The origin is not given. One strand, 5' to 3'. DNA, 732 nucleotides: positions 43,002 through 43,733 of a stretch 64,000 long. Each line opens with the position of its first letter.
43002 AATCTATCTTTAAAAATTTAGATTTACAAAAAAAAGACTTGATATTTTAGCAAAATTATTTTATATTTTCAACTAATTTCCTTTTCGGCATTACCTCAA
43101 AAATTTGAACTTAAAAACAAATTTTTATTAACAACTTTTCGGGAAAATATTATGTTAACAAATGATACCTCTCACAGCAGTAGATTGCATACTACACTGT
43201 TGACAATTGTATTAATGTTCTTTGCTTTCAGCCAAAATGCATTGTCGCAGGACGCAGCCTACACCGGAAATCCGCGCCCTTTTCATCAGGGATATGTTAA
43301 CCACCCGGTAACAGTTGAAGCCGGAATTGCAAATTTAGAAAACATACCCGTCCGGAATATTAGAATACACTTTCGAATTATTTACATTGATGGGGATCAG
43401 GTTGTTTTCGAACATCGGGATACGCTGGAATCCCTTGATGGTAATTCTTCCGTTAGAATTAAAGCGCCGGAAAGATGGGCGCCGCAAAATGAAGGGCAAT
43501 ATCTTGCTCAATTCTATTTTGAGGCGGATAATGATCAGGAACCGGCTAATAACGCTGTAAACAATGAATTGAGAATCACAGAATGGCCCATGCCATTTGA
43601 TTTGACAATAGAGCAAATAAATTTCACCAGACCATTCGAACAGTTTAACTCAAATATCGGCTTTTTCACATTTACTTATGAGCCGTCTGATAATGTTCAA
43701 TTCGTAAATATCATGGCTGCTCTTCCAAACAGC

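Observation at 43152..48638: Giant T9SS cargo built from four tandem papain-fold-like Cys–His modules (polyprotein-like architecture)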

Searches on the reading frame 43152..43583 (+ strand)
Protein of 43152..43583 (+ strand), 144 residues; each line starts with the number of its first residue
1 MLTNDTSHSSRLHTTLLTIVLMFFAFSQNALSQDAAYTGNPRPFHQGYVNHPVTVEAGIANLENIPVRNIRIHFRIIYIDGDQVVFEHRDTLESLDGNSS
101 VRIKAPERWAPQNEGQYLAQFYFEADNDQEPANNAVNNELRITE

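Call 8: search_protein_families(library=pfam, proteins=[window:43152-43583:+], max_evalue=10)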
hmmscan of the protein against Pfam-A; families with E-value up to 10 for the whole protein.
seq(144 aa): 2 families
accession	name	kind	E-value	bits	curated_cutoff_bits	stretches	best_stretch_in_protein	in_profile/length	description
PF00927.28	Transglut_C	-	0.064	13.8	26.6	1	49-104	13-71/106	Transglutaminase family, C-terminal ig like domain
PF11797.14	WxLIP_HBD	-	0.13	12.7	28.9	1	48-128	38-118/138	WxL Interacting Protein, host binding domain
